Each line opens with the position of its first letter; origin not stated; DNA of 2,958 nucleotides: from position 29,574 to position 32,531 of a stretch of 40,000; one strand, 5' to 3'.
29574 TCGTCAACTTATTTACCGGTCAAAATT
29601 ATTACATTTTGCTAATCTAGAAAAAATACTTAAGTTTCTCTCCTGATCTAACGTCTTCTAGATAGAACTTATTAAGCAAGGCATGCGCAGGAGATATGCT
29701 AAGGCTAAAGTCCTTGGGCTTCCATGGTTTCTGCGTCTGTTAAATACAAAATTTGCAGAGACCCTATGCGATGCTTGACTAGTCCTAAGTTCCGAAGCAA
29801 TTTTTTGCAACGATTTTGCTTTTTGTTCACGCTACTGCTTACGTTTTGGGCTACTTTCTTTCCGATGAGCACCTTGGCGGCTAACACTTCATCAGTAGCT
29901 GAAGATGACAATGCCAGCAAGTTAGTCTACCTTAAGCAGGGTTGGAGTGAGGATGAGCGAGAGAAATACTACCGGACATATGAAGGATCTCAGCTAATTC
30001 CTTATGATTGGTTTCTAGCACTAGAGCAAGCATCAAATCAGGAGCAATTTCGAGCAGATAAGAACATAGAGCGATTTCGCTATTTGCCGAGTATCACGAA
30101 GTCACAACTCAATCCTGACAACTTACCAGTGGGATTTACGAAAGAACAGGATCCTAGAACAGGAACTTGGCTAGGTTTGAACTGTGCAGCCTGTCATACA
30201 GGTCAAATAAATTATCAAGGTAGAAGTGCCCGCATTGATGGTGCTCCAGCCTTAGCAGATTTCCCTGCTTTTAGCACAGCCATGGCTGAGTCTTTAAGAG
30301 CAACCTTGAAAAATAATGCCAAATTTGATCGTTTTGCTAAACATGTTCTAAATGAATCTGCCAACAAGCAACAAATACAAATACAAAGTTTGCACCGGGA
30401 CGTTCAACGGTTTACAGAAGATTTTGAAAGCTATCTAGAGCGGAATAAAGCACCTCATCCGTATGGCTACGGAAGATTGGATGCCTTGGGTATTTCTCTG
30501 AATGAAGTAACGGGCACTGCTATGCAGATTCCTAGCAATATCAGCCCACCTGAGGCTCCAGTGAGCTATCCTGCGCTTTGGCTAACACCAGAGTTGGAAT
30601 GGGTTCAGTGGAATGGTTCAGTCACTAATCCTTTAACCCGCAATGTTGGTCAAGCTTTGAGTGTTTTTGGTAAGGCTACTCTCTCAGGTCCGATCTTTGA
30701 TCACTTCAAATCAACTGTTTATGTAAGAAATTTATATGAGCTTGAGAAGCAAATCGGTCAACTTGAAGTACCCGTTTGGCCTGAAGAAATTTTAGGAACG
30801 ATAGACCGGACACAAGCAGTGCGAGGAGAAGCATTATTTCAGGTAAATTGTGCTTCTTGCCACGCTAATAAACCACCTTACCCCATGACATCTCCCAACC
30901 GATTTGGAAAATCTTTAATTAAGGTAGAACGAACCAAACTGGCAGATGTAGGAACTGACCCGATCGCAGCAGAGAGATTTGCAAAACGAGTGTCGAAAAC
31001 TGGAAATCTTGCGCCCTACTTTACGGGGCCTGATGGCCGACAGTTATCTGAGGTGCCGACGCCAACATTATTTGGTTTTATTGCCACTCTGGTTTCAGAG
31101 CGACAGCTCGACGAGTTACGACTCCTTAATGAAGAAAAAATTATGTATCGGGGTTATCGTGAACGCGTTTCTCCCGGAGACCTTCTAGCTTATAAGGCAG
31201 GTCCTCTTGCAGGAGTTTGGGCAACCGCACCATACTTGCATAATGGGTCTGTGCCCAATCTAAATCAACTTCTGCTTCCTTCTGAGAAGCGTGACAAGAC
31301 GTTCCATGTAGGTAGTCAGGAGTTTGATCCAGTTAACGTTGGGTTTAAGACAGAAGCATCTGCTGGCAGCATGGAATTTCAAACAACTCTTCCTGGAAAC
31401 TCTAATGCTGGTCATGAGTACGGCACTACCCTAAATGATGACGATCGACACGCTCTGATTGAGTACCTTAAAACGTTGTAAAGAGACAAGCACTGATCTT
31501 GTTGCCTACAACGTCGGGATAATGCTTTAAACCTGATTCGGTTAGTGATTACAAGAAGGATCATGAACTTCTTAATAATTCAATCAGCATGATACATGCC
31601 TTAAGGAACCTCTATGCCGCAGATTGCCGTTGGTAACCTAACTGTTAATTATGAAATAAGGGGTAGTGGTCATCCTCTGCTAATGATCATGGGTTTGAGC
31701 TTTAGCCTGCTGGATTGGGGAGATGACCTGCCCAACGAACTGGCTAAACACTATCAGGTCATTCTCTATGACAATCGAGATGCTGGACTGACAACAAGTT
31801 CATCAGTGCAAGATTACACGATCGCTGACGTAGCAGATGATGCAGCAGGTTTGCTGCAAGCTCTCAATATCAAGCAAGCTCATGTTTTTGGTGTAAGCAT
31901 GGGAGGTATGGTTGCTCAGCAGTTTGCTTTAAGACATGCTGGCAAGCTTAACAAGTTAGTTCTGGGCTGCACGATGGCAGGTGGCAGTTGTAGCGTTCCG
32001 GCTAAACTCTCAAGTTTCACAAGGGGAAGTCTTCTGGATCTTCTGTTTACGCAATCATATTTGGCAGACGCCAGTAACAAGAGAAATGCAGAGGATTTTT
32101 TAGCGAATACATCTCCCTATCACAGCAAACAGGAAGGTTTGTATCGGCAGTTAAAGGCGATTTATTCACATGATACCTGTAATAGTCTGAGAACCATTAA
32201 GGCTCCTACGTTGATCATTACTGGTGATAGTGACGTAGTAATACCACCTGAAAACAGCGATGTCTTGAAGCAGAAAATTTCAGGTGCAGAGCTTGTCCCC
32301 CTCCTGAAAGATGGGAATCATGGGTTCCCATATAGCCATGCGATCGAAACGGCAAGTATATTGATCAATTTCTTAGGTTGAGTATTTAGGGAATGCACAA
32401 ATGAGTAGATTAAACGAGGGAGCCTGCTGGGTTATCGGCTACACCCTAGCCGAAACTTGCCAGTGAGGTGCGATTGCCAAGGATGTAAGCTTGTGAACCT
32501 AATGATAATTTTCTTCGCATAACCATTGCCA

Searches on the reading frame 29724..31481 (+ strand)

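Call 5: search_protein_families(library=ncbifam, proteins=[window:29724-31481:+], max_evalue=0.1)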
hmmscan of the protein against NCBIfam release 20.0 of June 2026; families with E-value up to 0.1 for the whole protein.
window:29724-31481:+ (585 aa): 14 families
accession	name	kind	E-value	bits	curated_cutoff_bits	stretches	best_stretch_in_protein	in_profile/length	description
NF040606.1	CytoC_perox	subfamily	4.6e-173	577.2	150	1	74-584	1-524/524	di-heme-cytochrome C peroxidase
NF051462.1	RoxC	equivalog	7.6e-26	90.5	900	3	486-536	649-698/812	putative rubber dioxygenase RoxC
NF050034.1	RoxB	equivalog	1.2e-22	80.1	900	3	486-528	477-518/652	rubber dioxygenase RoxB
NF050033.2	RoxA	exception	9.1e-18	64.1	1000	2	488-523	510-545/673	rubber dioxygenase RoxA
NF050122.1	bc1_QcrC_actin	exception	0.00018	20.9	200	1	361-383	132-154/253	cytochrome bc1 complex diheme cytochrome c subunit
NF045930.1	Cytc6PetJCyano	equivalog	0.0004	20.3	135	1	364-382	27-45/110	cytochrome c6 PetJ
TIGR03045.1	PS_II_C550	equivalog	0.0023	17.6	177.75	0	359-382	45-68/159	photosystem II cytochrome c-550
TIGR00782.1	ccoP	equivalog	0.0031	16.9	179.95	1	358-383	196-221/285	cytochrome-c oxidase, cbb3-type subunit III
TIGR01904.2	GSu_C4xC__C2xCH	domain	0.0076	16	27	0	373-388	49-64/73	CxxxxCH/CxxCH domain c-type cytochrome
NF045774.1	cytochro_C551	exception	0.028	14.4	118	0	362-382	36-56/110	cytochrome c551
TIGR04484.1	thiosulf_SoxA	equivalog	0.029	13.7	110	0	150-186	122-159/212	sulfur oxidation c-type cytochrome SoxA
TIGR03981.2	SAM_quin_mod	hypoth_equivalog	0.061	12.2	340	1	485-516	323-354/411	His-Xaa-Ser system-associated MauG-like protein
TIGR04039.1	MXAN_0977_Heme2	hypoth_equivalog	0.073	12.1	362.85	0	490-517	245-272/336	MbnH family di-heme enzyme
TIGR03806.1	chp_HNE_0200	subfamily_domain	0.097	11.8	313.3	0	141-160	208-227/314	SO2930 family diheme c-type cytochrome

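Call 6: search_protein_families(library=pfam, proteins=[window:29724-31481:+], max_evalue=0.1)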
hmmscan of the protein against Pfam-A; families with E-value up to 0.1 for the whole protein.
window:29724-31481:+ (585 aa): 7 families
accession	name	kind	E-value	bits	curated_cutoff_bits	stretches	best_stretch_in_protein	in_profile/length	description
PF21419.2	RoxA-like_Cyt-c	-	6.8e-18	64.4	26.7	1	489-527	1-38/39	RoxA-like, cytochrome c-like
PF00034.26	Cytochrom_C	-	3.5e-09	38.3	21.3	0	366-382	2-18/90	Cytochrome c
PF13442.11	Cytochrome_CBB3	-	1.2e-07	32.3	27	1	365-384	3-20/68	Cytochrome C oxidase, cbb3-type, subunit III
PF09086.16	DUF1924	-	0.0052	17.5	22.5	0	152-170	27-45/96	Domain of unknown function (DUF1924)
PF14495.11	Cytochrom_C550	-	0.014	15.5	27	0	356-382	17-43/136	Cytochrome c-550 domain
PF14376.11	Haem_bd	-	0.017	15.6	27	0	369-388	35-54/133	Haem-binding domain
PF14522.11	Cytochrome_C7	-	0.052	13.8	24.8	0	151-162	13-24/67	Cytochrome c7 and related cytochrome c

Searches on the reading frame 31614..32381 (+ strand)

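Call 5: search_protein_families(library=ncbifam, proteins=[window:31614-32381:+], max_evalue=0.1)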
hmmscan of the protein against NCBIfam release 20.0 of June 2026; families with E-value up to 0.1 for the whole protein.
window:31614-32381:+ (255 aa): 47 families (the best 25 are shown)
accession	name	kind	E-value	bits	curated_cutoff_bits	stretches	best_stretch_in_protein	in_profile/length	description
NF052610.1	macro_16_ester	equivalog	3.2e-32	112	420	2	21-125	25-132/281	alpha/beta fold macrolide esterase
TIGR02427.1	protocat_pcaD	equivalog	8.1e-32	110.6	255.85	1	13-254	4-250/251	3-oxoadipate enol-lactonase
NF051488.1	bifunc_PcaDC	exception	2.5e-28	99.3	390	1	12-254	3-250/375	bifunctional 3-oxoadipate enol-lactonase/4-carboxymuconolactone decarboxylase PcaDC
NF041759.1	mac_hydro_EstT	equivalog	2e-27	96.1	450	2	21-121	24-127/278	macrolide hydrolase EstT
NF051487.1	bifunc_PcaCD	exception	3.1e-27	95.7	430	1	20-236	173-393/413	bifunctional 4-carboxymuconolactone decarboxylase/3-oxoadipate enol-lactonase PcaCD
NF053693.1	esterase_mleCBF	exception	1.2e-25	90.5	564.5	2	22-165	26-168/279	CBF family alpha/beta fold macrolide esterase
TIGR03611.1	RutD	equivalog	6e-25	88.1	238.5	1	21-254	15-255/258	pyrimidine utilization protein D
NF053684.1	esterase_mleBCA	exception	8.1e-25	87.5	570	2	22-126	26-133/281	BCA family alpha/beta fold macrolide esterase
NF053683.1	esterase_mleBRB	exception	1.1e-24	87.5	585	2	22-120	26-127/280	BRB family alpha/beta fold macrolide esterase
TIGR02240.1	PHA_depoly_arom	equivalog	6.9e-19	68.3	250.6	1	39-254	44-263/276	poly(3-hydroxyalkanoate) depolymerase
NF050089.1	i_nPHAscl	equivalog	2.7e-18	66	300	2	10-120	8-117/288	intracellular short-chain-length polyhydroxyalkanoate depolymerase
NF033124.1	estX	equivalog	1.8e-16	60.1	600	1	19-117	23-124/280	macrolide esterase EstX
TIGR01738.1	bioH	equivalog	5.8e-15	55.6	206.95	2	37-119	21-97/245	pimeloyl-ACP methyl ester esterase BioH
TIGR03343.1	biphenyl_bphD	equivalog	7.7e-14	51.6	462.15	1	7-254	18-280/282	2-hydroxy-6-oxo-6-phenylhexa-2,4-dienoate hydrolase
NF011457.0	PRK14875.1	equivalog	1.7e-13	50.3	307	1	3-119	114-230/372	acetoin dehydrogenase dihydrolipoyllysine-residue acetyltransferase subunit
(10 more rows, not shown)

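Call 6: search_protein_families(library=pfam, proteins=[window:31614-32381:+], max_evalue=0.1)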
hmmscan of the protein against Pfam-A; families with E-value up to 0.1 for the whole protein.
window:31614-32381:+ (255 aa): 11 families
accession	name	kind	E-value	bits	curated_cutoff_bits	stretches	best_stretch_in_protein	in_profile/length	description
PF00561.26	Abhydrolase_1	-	2.5e-24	86.7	25.8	2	21-130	2-107/245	alpha/beta hydrolase fold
PF12697.13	Abhydrolase_6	-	3.5e-15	57.7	26.3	1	33-247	12-215/217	Alpha/beta hydrolase family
PF12146.15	Hydrolase_4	-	6.9e-13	48.9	27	1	45-223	30-218/239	Serine aminopeptidase, S33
PF12695.13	Abhydrolase_5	-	8.9e-05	22.8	27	0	79-169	48-132/164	Alpha/beta hydrolase family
PF03096.20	Ndr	-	0.00021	20.6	23.3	1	67-205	79-228/283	Ndr family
PF20434.5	BD-FAE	-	0.001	19.1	26.8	1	85-221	87-214/215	BD-FAE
PF20408.4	Abhydrolase_11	-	0.0032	17.7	27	0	190-240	121-169/193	Alpha/beta hydrolase domain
PF03959.19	FSH1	-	0.0034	17.5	21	1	191-243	155-206/211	Serine hydrolase (FSH1)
PF00975.26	Thioesterase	-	0.0052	17.5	26.4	1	69-107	47-86/226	Thioesterase domain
PF00326.27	Peptidase_S9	-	0.012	15.5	22.6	1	87-218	64-166/213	Prolyl oligopeptidase family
PF08386.16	Abhydrolase_4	-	0.063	13.8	21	0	196-245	34-84/103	TAP-like protein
